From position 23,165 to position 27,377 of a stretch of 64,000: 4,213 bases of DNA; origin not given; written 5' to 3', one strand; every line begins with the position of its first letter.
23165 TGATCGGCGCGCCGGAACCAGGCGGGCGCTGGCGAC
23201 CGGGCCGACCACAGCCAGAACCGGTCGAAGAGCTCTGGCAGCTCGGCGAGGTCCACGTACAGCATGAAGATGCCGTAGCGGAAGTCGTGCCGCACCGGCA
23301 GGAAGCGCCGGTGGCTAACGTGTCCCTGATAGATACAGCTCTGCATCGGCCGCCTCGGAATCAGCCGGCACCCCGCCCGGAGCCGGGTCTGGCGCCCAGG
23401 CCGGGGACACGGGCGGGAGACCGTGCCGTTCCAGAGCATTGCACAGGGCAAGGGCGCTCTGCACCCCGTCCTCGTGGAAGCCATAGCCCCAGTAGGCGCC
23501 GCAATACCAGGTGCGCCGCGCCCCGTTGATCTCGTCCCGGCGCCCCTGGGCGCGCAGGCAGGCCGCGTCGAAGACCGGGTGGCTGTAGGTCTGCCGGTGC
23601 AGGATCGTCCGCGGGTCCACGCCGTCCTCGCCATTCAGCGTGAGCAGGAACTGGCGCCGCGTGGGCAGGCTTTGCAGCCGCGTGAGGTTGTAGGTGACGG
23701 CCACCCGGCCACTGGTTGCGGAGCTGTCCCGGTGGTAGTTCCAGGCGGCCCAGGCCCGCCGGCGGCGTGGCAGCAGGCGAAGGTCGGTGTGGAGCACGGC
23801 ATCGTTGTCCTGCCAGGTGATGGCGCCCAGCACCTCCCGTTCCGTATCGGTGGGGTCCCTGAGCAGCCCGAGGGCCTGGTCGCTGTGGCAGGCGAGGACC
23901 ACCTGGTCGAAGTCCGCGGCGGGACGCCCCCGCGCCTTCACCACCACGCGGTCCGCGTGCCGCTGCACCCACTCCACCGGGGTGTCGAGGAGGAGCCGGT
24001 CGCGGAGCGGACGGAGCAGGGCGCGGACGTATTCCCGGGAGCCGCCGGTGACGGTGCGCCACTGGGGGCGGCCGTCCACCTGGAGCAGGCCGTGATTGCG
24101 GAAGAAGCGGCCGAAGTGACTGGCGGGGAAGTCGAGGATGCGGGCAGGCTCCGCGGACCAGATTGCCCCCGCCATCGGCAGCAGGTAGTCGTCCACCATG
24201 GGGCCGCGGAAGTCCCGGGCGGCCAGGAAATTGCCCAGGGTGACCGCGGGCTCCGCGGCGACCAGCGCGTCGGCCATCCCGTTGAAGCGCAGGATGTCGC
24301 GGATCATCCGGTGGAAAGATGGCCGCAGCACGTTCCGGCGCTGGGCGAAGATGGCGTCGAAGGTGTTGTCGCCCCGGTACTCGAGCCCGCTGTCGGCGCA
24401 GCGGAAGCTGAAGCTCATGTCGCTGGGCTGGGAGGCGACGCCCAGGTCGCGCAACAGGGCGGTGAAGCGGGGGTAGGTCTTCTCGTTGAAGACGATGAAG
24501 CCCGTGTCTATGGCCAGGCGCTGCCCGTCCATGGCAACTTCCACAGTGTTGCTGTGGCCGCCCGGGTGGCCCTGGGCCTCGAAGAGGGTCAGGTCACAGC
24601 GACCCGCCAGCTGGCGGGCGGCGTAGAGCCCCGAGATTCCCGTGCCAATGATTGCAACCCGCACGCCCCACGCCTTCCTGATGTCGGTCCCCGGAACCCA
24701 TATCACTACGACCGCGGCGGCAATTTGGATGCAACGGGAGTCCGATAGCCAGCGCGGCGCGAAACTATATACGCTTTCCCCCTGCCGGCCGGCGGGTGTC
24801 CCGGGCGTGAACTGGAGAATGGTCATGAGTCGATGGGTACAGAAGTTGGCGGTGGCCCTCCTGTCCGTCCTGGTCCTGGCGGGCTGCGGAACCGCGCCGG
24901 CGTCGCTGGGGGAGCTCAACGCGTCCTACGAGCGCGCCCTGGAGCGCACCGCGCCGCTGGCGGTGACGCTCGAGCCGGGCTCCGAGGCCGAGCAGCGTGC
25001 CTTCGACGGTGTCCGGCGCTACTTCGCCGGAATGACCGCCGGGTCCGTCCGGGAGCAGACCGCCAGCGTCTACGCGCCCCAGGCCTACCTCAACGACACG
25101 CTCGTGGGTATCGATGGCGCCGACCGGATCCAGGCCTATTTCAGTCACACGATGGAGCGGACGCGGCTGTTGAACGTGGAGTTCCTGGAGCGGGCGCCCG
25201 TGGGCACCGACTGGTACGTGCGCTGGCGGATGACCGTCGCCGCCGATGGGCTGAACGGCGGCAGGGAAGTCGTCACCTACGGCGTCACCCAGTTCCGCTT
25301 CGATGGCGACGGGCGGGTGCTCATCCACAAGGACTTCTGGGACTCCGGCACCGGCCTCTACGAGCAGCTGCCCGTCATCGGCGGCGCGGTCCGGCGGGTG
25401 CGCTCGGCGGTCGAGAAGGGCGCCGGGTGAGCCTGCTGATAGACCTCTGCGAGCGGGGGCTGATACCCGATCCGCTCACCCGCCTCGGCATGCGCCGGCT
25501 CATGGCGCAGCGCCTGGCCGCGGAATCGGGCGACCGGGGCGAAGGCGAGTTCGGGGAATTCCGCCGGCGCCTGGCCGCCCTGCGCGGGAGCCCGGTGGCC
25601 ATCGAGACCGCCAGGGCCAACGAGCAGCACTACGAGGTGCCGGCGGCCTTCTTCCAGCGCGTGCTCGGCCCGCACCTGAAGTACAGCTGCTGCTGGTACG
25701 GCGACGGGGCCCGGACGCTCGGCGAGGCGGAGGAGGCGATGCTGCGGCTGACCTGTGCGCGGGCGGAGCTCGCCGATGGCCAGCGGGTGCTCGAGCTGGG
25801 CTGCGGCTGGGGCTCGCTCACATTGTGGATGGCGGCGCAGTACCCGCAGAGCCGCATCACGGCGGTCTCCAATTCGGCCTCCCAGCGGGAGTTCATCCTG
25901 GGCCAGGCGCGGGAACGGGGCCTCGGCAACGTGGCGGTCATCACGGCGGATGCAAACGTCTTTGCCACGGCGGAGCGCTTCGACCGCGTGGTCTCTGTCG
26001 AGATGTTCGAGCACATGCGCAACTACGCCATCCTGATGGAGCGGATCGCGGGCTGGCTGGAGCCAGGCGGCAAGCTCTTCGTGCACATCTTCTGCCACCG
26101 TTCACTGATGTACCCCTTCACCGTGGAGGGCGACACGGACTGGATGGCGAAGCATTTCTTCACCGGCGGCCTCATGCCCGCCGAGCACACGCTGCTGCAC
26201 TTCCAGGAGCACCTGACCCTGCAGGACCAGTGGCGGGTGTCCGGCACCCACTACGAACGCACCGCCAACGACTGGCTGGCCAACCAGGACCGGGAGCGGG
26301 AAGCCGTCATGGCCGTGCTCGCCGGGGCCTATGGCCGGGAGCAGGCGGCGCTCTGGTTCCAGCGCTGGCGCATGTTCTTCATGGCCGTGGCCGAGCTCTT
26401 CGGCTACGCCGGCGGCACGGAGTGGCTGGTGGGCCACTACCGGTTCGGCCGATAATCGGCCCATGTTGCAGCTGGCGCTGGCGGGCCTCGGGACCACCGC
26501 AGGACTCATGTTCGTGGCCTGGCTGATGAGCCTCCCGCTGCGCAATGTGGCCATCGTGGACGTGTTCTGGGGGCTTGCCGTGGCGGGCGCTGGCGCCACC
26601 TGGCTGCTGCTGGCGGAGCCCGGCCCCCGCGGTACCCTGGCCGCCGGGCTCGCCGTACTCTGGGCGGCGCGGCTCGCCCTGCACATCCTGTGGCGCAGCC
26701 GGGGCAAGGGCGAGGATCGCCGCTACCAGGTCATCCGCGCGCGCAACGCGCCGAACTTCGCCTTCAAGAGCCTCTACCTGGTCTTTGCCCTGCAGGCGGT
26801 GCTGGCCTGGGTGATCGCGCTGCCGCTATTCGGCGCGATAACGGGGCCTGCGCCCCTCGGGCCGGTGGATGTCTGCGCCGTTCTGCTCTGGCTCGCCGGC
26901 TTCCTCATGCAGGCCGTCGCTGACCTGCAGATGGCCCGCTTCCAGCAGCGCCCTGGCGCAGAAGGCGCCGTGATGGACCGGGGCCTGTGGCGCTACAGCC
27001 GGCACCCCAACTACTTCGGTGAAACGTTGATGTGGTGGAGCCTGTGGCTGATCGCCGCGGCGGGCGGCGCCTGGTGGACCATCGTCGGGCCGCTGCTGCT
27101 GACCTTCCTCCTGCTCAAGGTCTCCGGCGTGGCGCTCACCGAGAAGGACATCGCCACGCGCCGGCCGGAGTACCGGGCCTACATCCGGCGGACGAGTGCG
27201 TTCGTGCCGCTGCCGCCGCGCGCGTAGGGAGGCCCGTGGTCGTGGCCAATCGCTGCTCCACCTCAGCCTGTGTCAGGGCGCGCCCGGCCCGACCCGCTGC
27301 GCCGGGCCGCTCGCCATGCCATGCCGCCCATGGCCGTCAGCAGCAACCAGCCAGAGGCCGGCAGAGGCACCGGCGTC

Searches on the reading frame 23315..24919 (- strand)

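Call 86: search_protein_families(library=pfam, proteins=[window:23315-24919:-], max_evalue=0.0001)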
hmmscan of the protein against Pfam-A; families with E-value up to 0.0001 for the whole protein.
window:23315-24919:- (534 aa): 3 families
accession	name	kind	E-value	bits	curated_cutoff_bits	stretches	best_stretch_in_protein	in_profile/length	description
PF01593.30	Amino_oxidase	-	1.7e-21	77.4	19.8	1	95-352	1-263/443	Flavin containing amine oxidoreductase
PF13450.12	NAD_binding_8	-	3.5e-13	50.1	21.9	1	90-159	1-68/68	NAD(P)-binding Rossmann-like domain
PF01266.30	DAO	-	3.2e-06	27.4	27.9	0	87-123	1-39/353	FAD dependent oxidoreductase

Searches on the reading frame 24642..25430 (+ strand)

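Call 86: search_protein_families(library=pfam, proteins=[window:24642-25430:+], max_evalue=0.0001)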
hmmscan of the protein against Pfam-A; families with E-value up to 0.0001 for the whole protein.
window:24642-25430:+ (262 aa): 1 family
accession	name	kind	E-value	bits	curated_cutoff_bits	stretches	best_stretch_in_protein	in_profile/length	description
PF12680.13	SnoaL_2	-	1.9e-09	38.5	27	1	124-226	1-99/102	SnoaL-like domain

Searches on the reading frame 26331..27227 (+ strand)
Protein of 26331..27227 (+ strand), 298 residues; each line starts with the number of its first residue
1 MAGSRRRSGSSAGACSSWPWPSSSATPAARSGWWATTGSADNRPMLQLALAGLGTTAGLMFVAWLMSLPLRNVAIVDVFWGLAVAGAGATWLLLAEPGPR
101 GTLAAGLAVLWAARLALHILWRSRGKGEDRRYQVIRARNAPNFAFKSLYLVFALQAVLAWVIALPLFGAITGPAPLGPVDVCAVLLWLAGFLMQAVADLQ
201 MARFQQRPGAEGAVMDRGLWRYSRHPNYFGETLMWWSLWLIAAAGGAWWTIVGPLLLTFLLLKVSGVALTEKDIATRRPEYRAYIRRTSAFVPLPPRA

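Call 86: search_protein_families(library=pfam, proteins=[window:26331-27227:+], max_evalue=0.0001)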
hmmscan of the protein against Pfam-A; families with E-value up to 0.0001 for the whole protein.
window:26331-27227:+ (298 aa): 2 families
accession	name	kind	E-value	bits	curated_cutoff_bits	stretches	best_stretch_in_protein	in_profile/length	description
PF06966.17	DUF1295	-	1.6e-64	218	20.4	1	63-288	1-235/235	Protein of unknown function (DUF1295)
PF02544.21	Steroid_dh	-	6.6e-05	23.4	22.6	0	182-245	44-107/150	3-oxo-5-alpha-steroid 4-dehydrogenase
